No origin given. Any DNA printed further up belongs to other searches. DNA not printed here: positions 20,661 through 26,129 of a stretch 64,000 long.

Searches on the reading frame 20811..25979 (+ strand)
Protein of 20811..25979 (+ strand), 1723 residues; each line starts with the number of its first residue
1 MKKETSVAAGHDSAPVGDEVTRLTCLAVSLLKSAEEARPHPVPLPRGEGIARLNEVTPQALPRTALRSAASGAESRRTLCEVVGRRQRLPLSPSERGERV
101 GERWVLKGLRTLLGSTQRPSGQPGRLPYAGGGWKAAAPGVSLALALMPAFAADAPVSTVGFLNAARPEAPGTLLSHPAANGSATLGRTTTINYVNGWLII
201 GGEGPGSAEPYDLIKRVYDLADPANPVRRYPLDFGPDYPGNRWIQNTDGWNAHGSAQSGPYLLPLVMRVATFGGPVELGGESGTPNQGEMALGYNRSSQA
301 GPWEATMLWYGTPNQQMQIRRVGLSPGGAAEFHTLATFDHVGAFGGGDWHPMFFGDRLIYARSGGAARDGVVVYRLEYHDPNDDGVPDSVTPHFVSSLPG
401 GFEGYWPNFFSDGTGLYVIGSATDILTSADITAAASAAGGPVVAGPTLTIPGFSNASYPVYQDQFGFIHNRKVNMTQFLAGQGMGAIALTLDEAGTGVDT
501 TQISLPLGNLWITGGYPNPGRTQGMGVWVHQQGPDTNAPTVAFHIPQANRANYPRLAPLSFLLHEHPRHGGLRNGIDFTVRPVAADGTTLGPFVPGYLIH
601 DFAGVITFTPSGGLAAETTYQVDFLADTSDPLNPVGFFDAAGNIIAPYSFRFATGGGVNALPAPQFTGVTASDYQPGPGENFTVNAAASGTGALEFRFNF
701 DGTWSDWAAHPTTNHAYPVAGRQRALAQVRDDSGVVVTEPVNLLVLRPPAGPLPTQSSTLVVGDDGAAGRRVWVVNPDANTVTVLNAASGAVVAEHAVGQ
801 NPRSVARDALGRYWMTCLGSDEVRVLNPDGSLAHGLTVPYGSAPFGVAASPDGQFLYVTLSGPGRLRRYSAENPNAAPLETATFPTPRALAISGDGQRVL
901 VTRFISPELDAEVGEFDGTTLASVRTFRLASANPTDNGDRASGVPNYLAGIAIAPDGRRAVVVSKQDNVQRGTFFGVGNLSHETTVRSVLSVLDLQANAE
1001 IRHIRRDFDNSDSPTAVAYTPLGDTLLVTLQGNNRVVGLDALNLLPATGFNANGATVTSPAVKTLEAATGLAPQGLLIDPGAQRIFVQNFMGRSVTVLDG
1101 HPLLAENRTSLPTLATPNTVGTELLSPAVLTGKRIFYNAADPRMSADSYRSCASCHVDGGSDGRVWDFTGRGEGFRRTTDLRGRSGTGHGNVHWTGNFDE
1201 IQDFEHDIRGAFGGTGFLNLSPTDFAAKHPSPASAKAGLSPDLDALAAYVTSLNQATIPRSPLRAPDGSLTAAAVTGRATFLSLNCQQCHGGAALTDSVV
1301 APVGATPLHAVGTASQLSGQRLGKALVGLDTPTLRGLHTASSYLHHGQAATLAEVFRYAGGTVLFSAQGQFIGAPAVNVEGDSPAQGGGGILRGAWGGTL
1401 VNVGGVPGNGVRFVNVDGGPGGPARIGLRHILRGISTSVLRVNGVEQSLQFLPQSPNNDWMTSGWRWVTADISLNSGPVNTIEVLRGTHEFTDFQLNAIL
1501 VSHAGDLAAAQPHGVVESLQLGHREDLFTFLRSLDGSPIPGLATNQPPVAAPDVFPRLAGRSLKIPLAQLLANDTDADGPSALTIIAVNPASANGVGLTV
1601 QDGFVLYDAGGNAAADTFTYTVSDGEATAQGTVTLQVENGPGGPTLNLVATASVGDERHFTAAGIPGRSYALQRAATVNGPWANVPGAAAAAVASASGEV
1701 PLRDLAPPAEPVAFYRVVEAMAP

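Call 9: search_protein_families(library=pfam, proteins=[window:20811-25979:+], max_evalue=0.01)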
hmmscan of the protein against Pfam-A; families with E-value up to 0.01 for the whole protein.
window:20811-25979:+ (1723 aa): 9 families
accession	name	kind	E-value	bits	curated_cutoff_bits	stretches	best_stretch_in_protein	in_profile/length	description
PF17963.7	Big_9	-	5.9e-12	46.8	23.6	1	1545-1635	1-88/89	Bacterial Ig domain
PF17892.7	Cadherin_5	-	5e-09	36.3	26.5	1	1545-1638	2-98/98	Cadherin-like domain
PF17803.7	Cadherin_4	-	1e-05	26.4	25.1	1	1543-1596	9-60/71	Bacterial cadherin-like domain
PF03150.19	CCP_MauG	-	0.00017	22.7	25.6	1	1132-1168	7-42/149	Di-haem cytochrome c peroxidase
PF08450.18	SGL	-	0.00021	21.4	26.3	1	769-860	155-244/246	SMP-30/Gluconolactonase/LRE-like region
PF24684.1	Vgb_lyase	-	0.00033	20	50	1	763-859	21-114/290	Virginiamycin B lyase family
PF13205.12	Big_5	-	0.0004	21.5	23.6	1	535-654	1-105/105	Bacterial Ig-like domain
PF10282.15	Lactonase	-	0.00097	18.9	21.7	1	847-1037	148-316/344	Lactonase, 7-bladed beta-propeller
PF13442.11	Cytochrome_CBB3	-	0.0071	17.1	27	0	1273-1294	2-23/68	Cytochrome C oxidase, cbb3-type, subunit III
